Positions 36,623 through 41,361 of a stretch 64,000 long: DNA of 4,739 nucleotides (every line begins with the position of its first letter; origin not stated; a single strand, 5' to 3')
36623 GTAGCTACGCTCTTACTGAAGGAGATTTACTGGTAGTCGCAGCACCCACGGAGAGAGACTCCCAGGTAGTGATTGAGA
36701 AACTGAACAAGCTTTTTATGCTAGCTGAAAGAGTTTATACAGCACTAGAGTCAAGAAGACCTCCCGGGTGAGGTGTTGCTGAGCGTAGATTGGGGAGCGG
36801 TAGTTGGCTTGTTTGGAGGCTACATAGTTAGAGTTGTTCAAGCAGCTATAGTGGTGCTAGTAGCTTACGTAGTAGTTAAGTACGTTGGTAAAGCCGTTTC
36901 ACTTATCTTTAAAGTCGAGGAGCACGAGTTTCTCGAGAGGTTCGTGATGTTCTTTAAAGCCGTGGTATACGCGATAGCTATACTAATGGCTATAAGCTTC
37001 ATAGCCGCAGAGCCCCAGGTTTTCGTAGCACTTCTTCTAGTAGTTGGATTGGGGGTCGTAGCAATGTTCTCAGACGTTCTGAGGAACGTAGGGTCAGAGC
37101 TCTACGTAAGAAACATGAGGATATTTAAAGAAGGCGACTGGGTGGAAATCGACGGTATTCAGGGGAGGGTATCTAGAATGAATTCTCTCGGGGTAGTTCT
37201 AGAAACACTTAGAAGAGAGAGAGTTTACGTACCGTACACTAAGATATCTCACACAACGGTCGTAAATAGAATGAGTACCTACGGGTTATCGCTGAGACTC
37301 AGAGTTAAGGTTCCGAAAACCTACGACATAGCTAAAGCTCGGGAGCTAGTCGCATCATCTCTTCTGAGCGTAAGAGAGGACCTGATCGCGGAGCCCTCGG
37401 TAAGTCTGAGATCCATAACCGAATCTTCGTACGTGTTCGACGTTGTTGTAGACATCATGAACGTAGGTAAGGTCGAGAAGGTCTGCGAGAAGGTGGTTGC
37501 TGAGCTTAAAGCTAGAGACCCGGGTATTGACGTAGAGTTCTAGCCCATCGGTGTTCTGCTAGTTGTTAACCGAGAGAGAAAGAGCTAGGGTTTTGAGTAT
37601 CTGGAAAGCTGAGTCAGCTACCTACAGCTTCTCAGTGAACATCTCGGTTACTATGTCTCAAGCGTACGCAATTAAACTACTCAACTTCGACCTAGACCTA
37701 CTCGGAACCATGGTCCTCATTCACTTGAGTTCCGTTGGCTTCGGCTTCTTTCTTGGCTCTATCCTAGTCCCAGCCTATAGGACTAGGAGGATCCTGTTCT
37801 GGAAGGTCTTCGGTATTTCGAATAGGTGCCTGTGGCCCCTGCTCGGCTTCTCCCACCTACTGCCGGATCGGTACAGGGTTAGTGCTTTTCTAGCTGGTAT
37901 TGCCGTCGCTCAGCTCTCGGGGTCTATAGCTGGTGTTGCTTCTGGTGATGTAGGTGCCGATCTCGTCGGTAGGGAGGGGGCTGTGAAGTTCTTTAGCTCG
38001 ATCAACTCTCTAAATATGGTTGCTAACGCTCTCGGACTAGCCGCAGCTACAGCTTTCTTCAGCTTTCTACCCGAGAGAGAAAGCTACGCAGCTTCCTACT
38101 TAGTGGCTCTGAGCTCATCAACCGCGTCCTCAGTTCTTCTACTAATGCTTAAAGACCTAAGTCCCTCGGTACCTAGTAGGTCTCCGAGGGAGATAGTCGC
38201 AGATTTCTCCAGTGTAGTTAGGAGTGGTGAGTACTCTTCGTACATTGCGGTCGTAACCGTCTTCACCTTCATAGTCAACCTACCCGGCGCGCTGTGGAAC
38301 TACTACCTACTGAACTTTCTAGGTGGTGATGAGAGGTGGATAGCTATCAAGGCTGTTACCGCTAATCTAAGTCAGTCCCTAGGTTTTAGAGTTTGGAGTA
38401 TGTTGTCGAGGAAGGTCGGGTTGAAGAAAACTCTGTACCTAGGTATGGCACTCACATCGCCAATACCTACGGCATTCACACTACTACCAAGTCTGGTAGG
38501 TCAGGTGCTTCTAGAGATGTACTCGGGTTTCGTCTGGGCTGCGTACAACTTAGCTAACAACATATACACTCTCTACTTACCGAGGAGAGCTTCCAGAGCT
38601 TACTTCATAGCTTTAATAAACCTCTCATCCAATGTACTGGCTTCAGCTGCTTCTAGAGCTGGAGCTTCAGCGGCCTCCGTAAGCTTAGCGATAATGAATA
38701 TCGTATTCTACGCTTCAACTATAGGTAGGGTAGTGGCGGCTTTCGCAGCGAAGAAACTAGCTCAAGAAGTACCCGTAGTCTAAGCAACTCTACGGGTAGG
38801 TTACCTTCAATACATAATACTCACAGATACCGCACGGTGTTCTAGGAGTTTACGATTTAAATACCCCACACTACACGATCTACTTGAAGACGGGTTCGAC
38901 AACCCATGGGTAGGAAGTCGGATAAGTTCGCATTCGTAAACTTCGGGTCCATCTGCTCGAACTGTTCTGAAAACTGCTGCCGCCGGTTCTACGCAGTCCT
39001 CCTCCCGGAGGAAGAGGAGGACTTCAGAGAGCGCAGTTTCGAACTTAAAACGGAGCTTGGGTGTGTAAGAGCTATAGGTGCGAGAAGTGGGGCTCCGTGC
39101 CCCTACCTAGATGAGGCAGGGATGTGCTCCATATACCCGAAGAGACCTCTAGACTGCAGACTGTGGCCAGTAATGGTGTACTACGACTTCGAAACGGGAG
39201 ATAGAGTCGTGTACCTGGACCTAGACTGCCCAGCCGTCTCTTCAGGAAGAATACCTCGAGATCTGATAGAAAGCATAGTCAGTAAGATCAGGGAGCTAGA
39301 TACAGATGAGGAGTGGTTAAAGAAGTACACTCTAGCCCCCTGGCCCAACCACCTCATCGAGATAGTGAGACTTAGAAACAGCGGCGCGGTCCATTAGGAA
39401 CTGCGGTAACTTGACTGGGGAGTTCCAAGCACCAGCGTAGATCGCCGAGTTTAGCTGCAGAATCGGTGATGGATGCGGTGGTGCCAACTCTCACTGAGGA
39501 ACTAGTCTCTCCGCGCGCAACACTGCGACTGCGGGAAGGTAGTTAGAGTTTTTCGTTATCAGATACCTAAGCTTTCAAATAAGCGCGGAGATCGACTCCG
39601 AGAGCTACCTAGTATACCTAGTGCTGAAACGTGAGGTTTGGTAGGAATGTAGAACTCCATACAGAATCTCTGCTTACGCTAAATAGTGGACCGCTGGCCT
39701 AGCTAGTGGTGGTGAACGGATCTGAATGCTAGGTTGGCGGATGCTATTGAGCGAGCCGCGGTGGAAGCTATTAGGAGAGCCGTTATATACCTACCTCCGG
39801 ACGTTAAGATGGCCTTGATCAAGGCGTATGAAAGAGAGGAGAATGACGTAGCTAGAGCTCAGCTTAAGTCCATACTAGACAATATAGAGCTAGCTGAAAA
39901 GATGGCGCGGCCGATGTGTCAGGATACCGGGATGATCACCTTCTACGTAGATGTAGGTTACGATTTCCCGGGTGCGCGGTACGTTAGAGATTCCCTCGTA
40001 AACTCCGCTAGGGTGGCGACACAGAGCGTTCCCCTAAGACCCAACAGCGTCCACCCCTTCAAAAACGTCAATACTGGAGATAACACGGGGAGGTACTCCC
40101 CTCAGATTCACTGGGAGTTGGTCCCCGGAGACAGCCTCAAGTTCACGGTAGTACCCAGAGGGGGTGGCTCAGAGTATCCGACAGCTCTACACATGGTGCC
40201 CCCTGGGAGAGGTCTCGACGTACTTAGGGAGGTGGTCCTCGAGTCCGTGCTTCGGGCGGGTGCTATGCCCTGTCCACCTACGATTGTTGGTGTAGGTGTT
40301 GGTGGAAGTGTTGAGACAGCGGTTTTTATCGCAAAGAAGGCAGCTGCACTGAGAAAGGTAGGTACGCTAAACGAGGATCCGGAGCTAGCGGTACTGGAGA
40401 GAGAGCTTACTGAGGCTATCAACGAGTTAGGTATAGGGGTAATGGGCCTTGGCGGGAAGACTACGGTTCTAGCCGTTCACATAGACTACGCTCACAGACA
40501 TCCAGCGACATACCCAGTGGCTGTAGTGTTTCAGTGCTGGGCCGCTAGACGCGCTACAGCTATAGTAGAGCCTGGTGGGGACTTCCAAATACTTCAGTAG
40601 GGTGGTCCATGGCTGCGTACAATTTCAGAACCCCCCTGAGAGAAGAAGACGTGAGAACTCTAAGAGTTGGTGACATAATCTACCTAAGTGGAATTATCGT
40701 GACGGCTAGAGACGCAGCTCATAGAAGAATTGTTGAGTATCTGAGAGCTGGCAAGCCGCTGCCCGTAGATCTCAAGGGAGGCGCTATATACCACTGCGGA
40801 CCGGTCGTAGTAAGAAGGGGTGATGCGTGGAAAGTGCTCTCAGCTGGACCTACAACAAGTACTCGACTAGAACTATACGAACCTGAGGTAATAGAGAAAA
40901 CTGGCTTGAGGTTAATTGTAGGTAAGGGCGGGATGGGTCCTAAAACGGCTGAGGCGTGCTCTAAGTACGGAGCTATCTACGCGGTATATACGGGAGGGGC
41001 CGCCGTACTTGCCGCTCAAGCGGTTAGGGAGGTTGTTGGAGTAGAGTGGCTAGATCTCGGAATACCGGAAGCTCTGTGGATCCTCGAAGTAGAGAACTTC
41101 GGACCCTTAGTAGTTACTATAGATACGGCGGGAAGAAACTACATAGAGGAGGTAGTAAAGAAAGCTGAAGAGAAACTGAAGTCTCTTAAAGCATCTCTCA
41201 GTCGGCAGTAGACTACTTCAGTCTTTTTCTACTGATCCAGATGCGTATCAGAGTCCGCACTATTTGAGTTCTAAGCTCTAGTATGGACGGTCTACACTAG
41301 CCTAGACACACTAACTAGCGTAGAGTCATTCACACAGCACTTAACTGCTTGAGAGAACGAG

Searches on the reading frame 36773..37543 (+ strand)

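Call 79: search_protein_families(library=pfam, proteins=[window:36773-37543:+], max_evalue=0.0001)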
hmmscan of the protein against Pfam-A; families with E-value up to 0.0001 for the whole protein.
window:36773-37543:+ (256 aa): 1 family
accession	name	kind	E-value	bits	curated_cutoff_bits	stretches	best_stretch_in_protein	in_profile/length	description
PF00924.24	MS_channel_2nd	-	1.6e-09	38.2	20.2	1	105-165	5-65/68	Mechanosensitive ion channel, beta-domain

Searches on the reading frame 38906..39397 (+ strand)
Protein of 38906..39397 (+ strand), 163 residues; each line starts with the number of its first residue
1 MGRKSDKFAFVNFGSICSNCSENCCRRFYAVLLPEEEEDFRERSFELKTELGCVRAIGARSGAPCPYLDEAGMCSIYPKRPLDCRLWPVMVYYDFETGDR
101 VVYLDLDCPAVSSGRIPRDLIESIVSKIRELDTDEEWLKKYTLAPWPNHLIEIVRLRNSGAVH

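Call 79: search_protein_families(library=pfam, proteins=[window:38906-39397:+], max_evalue=0.0001)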
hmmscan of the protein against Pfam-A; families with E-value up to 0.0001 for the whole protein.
window:38906-39397:+ (163 aa): 1 family
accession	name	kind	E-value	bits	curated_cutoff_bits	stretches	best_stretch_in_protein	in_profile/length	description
PF03692.20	CxxCxxCC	-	1.2e-07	32.8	23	1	17-90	2-72/85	Putative zinc- or iron-chelating domain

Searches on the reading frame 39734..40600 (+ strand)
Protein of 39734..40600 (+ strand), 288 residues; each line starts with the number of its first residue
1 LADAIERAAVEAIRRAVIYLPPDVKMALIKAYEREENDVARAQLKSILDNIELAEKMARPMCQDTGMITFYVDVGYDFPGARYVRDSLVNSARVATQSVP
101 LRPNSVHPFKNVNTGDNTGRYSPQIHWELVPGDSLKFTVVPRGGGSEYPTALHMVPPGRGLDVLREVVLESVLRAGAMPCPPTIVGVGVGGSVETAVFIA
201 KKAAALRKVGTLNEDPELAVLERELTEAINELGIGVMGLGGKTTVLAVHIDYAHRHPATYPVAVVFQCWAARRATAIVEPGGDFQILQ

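Call 80: search_protein_families(library=pfam, proteins=[window:39734-40600:+], max_evalue=0.0001)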
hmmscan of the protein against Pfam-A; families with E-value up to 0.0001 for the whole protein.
window:39734-40600:+ (288 aa): 1 family
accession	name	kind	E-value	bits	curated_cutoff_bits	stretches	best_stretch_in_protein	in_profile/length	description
PF05681.19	Fumerase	-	2.5e-93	312.8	25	1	8-276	3-269/270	Fumarate hydratase (Fumerase)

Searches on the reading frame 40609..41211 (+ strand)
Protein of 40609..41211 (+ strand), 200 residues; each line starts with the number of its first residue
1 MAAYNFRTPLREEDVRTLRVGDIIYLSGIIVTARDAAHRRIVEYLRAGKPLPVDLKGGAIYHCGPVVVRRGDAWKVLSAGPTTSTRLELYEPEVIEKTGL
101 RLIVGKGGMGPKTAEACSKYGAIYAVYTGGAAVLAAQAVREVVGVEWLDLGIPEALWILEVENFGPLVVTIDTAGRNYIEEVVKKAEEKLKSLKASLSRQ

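Call 80: search_protein_families(library=pfam, proteins=[window:40609-41211:+], max_evalue=0.0001)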
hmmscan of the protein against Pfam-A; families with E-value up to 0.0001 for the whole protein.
window:40609-41211:+ (200 aa): 1 family
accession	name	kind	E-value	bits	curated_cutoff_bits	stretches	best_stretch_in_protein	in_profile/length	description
PF05683.17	Fumerase_C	-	1.6e-50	171.8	22.2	1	8-179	33-202/205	Fumarase C-terminus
